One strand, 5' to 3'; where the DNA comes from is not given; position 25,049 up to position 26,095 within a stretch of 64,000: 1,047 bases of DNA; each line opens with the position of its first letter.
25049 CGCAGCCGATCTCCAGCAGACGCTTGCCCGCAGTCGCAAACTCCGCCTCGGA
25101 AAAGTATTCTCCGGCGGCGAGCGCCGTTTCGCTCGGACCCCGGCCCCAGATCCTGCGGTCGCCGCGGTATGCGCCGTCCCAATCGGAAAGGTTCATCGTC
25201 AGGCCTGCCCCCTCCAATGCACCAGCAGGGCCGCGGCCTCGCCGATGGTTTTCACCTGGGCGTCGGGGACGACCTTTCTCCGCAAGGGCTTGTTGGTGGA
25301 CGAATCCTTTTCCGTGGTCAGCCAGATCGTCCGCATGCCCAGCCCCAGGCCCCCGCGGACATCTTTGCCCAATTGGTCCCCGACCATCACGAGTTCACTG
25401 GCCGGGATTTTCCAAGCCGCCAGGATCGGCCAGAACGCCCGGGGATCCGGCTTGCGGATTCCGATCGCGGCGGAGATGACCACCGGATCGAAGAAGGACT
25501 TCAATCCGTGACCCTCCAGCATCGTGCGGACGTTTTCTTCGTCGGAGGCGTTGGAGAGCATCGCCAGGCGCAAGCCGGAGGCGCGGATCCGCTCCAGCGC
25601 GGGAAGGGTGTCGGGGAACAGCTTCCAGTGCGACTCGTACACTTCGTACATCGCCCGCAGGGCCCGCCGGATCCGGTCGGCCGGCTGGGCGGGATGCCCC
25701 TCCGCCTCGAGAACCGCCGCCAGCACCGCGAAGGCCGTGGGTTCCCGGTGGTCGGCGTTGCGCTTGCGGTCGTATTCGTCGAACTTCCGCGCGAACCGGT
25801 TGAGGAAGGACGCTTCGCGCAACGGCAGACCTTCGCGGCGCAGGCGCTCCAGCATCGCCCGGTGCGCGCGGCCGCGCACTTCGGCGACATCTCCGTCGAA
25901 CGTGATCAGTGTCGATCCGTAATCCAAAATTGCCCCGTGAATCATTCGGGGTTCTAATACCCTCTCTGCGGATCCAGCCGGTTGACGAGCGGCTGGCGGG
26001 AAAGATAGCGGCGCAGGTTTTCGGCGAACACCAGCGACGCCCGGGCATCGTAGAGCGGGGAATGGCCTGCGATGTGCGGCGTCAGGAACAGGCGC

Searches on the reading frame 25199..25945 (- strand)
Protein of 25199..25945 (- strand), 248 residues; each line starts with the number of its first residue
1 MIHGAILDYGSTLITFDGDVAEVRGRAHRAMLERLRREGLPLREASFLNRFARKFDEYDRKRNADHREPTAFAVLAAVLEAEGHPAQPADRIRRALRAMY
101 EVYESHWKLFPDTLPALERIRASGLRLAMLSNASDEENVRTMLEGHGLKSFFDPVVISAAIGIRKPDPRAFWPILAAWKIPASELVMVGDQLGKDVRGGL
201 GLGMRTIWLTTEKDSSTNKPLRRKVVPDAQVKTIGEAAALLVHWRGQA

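Call 40: search_solved_structures(query=window:25199-25945:-, max_evalue=0.00001, show_alignments=2)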
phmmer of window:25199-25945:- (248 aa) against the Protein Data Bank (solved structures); distinct sequences matched with E-value up to 0.00001: 32.
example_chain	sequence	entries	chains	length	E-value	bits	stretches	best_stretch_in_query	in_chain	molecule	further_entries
4ygq_A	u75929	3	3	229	5.6e-15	58.8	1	99-218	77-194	Hydrolase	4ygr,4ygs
2hoq_A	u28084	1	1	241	2.9e-12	49.9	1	96-222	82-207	Putative HAD-hydrolase PH1655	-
4knv_A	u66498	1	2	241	4.3e-11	46.1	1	105-241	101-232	N-acylneuraminate-9-phosphatase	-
4knw_A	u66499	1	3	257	4.8e-11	45.9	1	105-241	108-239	N-acylneuraminate-9-phosphatase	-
2w4m_A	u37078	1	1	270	5.5e-11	45.7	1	105-241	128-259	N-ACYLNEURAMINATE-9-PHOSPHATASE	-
3vay_A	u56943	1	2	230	5.8e-11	45.6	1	74-244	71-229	HAD-superfamily hydrolase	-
2gfh_A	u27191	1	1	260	7.8e-11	45.2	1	106-241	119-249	haloacid dehalogenase-like hydrolase domain containing 4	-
2zg6_A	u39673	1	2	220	1.2e-10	44.6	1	57-190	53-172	Putative uncharacterized protein ST2620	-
1x42_A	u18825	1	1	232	1.7e-09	40.9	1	101-211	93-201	hypothetical protein PH0459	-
3u26_A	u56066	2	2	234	2e-09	40.6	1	104-211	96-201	PF00702 domain protein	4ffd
6q7n_A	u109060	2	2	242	2.1e-09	40.5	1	104-211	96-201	BH32 | OE1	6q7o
6q7p_A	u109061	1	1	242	4.6e-09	39.4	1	104-211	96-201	OE1.2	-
6q7q_A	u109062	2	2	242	5.4e-09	39.2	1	104-211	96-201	OE1.3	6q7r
6z1k_A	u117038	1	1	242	6.5e-09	38.9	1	103-211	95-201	BH32.6 protein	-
3k1z_A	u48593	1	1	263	9e-09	38.5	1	94-209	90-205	Haloacid dehalogenase-like hydrolase domain-containing protein 3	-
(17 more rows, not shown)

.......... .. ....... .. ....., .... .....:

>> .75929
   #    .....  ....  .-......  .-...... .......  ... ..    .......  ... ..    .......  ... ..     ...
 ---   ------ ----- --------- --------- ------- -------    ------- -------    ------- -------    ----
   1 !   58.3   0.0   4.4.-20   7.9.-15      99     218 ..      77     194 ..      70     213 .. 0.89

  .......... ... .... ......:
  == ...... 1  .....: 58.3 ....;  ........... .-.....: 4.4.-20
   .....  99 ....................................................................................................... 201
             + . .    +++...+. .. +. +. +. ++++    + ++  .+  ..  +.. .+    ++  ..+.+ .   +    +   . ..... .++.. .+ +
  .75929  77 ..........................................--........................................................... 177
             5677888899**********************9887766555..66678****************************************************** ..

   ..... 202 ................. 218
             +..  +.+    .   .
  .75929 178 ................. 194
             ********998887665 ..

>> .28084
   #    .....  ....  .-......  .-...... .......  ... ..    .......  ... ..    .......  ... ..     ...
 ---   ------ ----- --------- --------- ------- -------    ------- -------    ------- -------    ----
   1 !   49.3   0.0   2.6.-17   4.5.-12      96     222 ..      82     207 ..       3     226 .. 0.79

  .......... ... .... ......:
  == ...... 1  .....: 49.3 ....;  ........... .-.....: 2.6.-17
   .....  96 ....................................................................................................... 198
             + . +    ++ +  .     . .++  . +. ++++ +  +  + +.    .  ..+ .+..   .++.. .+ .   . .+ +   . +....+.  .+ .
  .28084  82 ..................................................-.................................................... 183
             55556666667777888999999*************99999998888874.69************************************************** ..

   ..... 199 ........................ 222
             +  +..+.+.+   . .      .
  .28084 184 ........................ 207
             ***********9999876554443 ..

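Call 44: find_homologous_proteins(query=window:25199-25945:-, max_evalue=1e-10)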
Query window:25199-25945:- (248 aa): 110 proteins with E <= 1e-10 among 3600 candidates.
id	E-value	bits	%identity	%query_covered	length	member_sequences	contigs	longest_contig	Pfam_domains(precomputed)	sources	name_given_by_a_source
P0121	8.6e-161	551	100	100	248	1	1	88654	PF13419.13,PF00702.33,PF13242.13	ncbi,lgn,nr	ncbi:MAG: HAD family hydrolase [Anaerolineales bacterium]|nr:HAD family hydrolase [Anaerolineales ba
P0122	1.3e-118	413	77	99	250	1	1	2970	PF13419.13,PF00702.33,PF13242.13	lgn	-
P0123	3.1e-117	408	75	100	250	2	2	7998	PF13419.13,PF00702.33,PF13242.13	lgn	-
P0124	9.7e-117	407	75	99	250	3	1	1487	PF13419.13,PF00702.33,PF13242.13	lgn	-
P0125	1.4e-115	403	74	100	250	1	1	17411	PF13419.13,PF00702.33,PF13242.13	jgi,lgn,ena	-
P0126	3.2e-114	399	74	100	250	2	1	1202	PF13419.13,PF00702.33,PF13242.13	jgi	jgi:putative hydrolase of the HAD superfamily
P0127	5.0e-114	398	72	100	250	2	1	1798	PF13419.13,PF00702.33,PF13242.13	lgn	-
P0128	2.4e-112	392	73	99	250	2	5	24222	PF13419.13,PF00702.33,PF13242.13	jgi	jgi:putative hydrolase of the HAD superfamily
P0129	1.7e-111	390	71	100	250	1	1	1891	PF13419.13,PF00702.33,PF13242.13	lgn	-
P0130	1.9e-111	389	71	100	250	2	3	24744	PF13419.13,PF00702.33,PF13242.13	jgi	jgi:putative hydrolase of the HAD superfamily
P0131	4.7e-110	385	70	100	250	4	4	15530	PF13419.13,PF00702.33,PF13242.13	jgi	jgi:putative hydrolase of the HAD superfamily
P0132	9.3e-109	381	72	100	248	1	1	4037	PF13419.13,PF00702.33,PF13242.13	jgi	jgi:putative hydrolase of the HAD superfamily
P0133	5.3e-108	378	70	100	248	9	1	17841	PF13419.13,PF00702.33,PF13242.13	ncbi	-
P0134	5.9e-108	378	72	100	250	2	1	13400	PF13419.13,PF00702.33,PF13242.13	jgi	jgi:HAD superfamily phosphatase (TIGR01668 family)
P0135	1.2e-107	377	70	100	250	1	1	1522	PF13419.13,PF00702.33,PF13242.13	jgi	jgi:putative hydrolase of the HAD superfamily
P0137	3.9e-107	375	70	100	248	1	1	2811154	PF13419.13,PF00702.33,PF13242.13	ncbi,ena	-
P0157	8.5e-99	348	64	100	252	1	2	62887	PF13419.13,PF00702.33,PF13242.13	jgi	jgi:HAD superfamily hydrolase (TIGR01662 family)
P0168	1.7e-86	308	58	100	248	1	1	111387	PF13419.13,PF09419.17,PF00702.33,PF13242.13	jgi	jgi:putative hydrolase of the HAD superfamily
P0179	2.2e-49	186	42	100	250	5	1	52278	PF13419.13,PF00702.33,PF13242.13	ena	-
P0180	3.6e-49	186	44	84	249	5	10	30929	PF13419.13,PF00702.33,PF13242.13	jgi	-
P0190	1.1e-44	171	37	98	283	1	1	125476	PF13419.13,PF00702.33,PF13242.13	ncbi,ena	-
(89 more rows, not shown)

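Call 45: find_encoding_contigs(protein=P0137, flank=10000, max_places=1)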
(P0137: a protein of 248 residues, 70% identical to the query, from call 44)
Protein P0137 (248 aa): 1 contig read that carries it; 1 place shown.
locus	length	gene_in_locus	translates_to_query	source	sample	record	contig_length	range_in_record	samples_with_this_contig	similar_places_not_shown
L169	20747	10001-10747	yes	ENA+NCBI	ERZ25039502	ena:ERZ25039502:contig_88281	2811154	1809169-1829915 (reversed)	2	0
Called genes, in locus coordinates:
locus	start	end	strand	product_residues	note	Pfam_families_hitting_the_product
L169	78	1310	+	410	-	PF13742:tRNA_anti_2, PF01336:tRNA_anti-codon, PF02601:Exonuc_VII_L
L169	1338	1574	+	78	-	PF02609:Exonuc_VII_S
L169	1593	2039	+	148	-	PF02681:DUF212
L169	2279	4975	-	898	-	PF03023:MurJ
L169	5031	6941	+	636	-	PF00702:Hydrolase, PF13246:Cation_ATPase, PF12710:HAD (faint), PF00689:Cation_ATPase_C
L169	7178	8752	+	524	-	PF02652:Lactate_perm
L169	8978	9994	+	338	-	PF00389:2-Hacid_dh (weak), PF02826:2-Hacid_dh_C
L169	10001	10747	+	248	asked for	PF00702:Hydrolase, PF13419:HAD_2, PF13242:Hydrolase_like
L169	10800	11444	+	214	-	-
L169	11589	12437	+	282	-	-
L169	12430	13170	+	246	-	PF00731:AIRC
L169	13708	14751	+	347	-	PF13531:SBP_bac_11 (weak)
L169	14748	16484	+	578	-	PF13531:SBP_bac_11 (faint), PF13416:SBP_bac_8 (weak), PF00092:VWA, PF13519:VWA_2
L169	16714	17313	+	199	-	-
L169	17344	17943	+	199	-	PF10646:Germane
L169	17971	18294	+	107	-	PF13828:DUF4190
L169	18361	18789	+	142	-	PF08695:Coa1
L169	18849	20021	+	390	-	PF01969:Ni_insertion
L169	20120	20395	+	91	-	PF00462:Glutaredoxin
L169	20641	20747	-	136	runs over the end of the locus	-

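Call 46: find_encoding_contigs(protein=P0168, flank=10000, max_places=1)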
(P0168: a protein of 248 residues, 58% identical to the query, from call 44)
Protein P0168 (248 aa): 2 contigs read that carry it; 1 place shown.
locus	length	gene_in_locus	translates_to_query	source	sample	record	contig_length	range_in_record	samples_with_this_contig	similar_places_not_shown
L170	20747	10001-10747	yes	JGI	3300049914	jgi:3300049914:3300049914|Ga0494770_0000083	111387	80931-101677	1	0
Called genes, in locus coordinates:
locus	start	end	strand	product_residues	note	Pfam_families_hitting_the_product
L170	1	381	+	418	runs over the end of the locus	PF13742:tRNA_anti_2, PF01336:tRNA_anti-codon, PF02601:Exonuc_VII_L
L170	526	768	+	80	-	PF02609:Exonuc_VII_S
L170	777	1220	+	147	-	PF02681:DUF212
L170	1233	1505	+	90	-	-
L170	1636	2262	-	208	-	PF01222:ERG4_ERG24 (weak), PF04191:PEMT (weak)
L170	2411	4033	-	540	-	PF01554:MatE (faint), PF03023:MurJ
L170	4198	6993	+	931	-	PF00690:Cation_ATPase_N, PF00122:E1-E2_ATPase, PF00702:Hydrolase, PF13246:Cation_ATPase, PF00689:Cation_ATPase_C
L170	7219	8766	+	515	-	PF02652:Lactate_perm, PF03553:Na_H_antiporter (weak)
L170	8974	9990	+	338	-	PF00389:2-Hacid_dh, PF02826:2-Hacid_dh_C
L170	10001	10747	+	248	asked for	PF00702:Hydrolase, PF13419:HAD_2, PF09419:PGP_phosphatase (weak), PF13242:Hydrolase_like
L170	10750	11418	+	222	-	PF13489:Methyltransf_23, PF02353:CMAS, PF13847:Methyltransf_31, PF08241:Methyltransf_11, PF08242:Methyltransf_12, PF13649:Methyltransf_25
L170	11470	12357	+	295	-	-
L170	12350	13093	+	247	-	PF00731:AIRC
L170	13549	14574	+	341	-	-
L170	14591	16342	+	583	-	PF13416:SBP_bac_8, PF00092:VWA, PF13519:VWA_2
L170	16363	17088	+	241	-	-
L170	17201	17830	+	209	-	PF10646:Germane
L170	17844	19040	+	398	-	PF01969:Ni_insertion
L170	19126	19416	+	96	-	PF00462:Glutaredoxin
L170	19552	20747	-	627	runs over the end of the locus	-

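Call 47: find_encoding_contigs(protein=P0179, flank=10000, max_places=1)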
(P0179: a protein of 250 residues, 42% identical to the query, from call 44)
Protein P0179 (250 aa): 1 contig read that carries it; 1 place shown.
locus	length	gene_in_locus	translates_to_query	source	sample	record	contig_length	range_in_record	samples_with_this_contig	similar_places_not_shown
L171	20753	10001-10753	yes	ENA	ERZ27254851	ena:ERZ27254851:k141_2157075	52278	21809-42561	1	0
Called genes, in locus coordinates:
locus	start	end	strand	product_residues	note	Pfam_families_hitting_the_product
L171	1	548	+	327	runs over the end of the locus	PF01544:CorA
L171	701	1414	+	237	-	PF13489:Methyltransf_23, PF13847:Methyltransf_31 (weak), PF08241:Methyltransf_11, PF08242:Methyltransf_12, PF13649:Methyltransf_25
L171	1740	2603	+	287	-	PF00149:Metallophos (weak)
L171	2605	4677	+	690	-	PF04020:Phage_holin_4_2, PF01663:Phosphodiest (weak)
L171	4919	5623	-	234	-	PF04402:SIMPL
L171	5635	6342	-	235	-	PF04402:SIMPL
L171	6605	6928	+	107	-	-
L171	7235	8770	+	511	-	PF02652:Lactate_perm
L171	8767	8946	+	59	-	-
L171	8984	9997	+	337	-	PF02826:2-Hacid_dh_C, PF01262:AlaDh_PNT_C (weak)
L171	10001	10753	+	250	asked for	PF00702:Hydrolase, PF13419:HAD_2, PF13242:Hydrolase_like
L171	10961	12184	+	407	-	PF07690:MFS_1, PF12832:MFS_1_like (weak), PF00083:Sugar_tr (faint), PF06779:MFS_4 (weak), PF07690:MFS_1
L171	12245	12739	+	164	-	PF04542:Sigma70_r2, PF08281:Sigma70_r4_2, PF04545:Sigma70_r4 (weak)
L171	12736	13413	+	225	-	PF02870:Methyltransf_1N, PF01035:DNA_binding_1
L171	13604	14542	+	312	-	PF00892:EamA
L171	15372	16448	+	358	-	PF02912:Phe_tRNA-synt_N, PF01409:tRNA-synt_2d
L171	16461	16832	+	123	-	-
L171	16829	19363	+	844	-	PF01588:tRNA_bind, PF03483:B3_4, PF03484:B5, PF17759:tRNA_synthFbeta, PF03147:FDX-ACB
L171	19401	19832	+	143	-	PF00293:NUDIX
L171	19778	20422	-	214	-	-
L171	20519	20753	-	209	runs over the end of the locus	PF01590:GAF, PF13185:GAF_2, PF13492:GAF_3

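Call 49: find_encoding_contigs(protein=P0190, flank=10000, max_places=1)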
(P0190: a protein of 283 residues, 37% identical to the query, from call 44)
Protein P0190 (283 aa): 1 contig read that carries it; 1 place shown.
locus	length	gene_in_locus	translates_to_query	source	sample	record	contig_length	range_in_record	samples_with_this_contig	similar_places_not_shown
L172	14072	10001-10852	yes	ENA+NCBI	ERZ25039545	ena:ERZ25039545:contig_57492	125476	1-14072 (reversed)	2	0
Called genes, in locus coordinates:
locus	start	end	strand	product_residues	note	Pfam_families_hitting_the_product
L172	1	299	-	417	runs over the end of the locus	PF00082:Peptidase_S8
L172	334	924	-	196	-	PF18986:DUF5719 (faint)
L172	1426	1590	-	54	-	-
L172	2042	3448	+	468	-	PF07730:HisKA_3, PF02518:HATPase_c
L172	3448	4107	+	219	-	PF00072:Response_reg, PF00196:GerE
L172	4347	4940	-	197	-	PF07681:DoxX (faint)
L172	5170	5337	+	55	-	-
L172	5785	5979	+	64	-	PF00171:Aldedh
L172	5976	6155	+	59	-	PF00171:Aldedh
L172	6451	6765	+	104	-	PF00171:Aldedh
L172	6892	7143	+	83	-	-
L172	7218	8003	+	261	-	PF01144:CoA_trans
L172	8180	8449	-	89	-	-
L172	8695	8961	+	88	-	-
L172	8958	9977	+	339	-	PF02826:2-Hacid_dh_C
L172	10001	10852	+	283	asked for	PF00702:Hydrolase, PF13419:HAD_2, PF13242:Hydrolase_like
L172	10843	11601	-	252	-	PF01904:DUF72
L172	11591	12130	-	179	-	PF13646:HEAT_2 (faint), PF02985:HEAT (faint)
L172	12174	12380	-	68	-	PF07311:Dodecin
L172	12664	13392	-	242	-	PF13358:DDE_3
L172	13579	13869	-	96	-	PF13551:HTH_29 (faint), PF13384:HTH_23 (faint)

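Call 50: find_encoding_contigs(protein=P0180, flank=10000, max_places=1)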
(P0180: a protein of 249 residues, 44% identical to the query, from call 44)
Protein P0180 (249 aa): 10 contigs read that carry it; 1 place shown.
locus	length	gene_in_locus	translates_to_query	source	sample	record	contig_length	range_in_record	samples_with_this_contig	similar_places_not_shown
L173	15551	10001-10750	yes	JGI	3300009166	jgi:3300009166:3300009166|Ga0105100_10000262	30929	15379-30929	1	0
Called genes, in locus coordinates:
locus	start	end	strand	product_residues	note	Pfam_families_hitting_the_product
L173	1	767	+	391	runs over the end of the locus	PF03979:Sigma70_r1_1, PF00140:Sigma70_r1_2, PF04542:Sigma70_r2, PF04539:Sigma70_r3, PF04545:Sigma70_r4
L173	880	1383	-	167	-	PF02464:CinA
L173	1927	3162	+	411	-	PF13742:tRNA_anti_2, PF01336:tRNA_anti-codon, PF02601:Exonuc_VII_L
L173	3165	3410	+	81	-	PF02609:Exonuc_VII_S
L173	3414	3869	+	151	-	PF02681:DUF212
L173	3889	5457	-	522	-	PF03023:MurJ, PF01554:MatE (weak)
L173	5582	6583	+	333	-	PF01544:CorA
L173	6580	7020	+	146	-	PF13279:4HBT_2, PF03061:4HBT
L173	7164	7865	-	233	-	PF04402:SIMPL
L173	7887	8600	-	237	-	PF04402:SIMPL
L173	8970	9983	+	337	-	PF02826:2-Hacid_dh_C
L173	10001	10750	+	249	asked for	PF00702:Hydrolase, PF13419:HAD_2, PF13242:Hydrolase_like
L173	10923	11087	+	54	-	-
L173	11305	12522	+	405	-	PF01306:LacY_symp (weak), PF05977:MFS_3, PF07690:MFS_1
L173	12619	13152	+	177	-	PF04542:Sigma70_r2, PF08281:Sigma70_r4_2, PF04545:Sigma70_r4 (weak)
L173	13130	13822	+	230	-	PF01035:DNA_binding_1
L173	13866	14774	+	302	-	PF00892:EamA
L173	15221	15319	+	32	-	-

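Call 65: search_protein_families(library=padloc, proteins=[window:25199-25945:-], max_evalue=0.001)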
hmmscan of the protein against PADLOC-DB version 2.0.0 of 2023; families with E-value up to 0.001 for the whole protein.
window:25199-25945:- (248 aa): 0 families
